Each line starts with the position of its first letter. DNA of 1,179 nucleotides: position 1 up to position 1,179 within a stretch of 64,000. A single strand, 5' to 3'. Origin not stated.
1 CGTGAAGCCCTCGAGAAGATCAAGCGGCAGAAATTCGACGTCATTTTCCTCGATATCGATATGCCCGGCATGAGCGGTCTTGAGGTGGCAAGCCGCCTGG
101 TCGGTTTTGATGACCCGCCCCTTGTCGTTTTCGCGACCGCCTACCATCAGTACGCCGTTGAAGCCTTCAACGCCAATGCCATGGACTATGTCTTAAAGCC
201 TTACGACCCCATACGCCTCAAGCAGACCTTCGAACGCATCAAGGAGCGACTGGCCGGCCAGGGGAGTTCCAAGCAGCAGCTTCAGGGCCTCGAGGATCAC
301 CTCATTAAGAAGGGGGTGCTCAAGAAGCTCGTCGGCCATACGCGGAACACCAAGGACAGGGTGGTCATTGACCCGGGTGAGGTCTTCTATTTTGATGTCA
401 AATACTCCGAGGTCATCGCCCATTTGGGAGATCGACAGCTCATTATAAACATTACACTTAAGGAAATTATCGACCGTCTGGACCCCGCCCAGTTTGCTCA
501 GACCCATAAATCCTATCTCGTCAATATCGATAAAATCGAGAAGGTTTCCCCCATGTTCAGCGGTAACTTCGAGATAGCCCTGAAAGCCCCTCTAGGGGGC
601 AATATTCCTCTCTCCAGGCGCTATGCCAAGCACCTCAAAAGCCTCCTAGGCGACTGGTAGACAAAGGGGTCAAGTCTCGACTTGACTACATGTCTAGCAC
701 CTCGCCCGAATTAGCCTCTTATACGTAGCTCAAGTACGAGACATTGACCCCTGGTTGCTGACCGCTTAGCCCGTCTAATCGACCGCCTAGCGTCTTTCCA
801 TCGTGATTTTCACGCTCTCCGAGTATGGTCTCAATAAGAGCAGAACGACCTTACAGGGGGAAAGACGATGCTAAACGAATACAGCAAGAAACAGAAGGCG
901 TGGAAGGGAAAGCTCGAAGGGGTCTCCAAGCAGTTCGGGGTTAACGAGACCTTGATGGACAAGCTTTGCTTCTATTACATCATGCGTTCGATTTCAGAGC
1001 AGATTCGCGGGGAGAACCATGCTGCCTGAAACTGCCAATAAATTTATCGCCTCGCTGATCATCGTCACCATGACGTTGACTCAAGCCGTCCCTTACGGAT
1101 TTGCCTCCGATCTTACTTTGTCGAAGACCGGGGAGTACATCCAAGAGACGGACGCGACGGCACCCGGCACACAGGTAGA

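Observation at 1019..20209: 6,396-aa giant secreted protein with a novel modular architecture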

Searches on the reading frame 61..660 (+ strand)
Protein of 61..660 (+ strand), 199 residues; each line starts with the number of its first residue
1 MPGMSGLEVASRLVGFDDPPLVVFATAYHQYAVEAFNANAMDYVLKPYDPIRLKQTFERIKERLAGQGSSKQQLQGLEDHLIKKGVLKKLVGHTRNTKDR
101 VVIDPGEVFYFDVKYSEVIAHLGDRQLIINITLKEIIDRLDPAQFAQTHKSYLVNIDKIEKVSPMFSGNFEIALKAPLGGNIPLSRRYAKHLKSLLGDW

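Call 11: search_protein_families(library=pfam, proteins=[window:61-660:+], max_evalue=0.01)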
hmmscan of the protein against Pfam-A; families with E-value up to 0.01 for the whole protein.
window:61-660:+ (199 aa): 2 families
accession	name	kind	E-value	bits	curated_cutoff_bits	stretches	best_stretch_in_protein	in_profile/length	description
PF04397.21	LytTR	-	4.2e-23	81.8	22.6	1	101-196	4-97/98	LytTr DNA-binding domain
PF00072.30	Response_reg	-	5.5e-09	36.6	30.2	1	1-56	52-109/111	Response regulator receiver domain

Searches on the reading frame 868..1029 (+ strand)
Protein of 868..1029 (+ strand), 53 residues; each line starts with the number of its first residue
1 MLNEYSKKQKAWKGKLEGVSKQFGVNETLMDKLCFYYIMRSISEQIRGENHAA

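Call 78: search_protein_families(library=pfam, proteins=[window:868-1029:+], max_evalue=0.001)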
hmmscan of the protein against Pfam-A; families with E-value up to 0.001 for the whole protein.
window:868-1029:+ (53 aa): 0 families
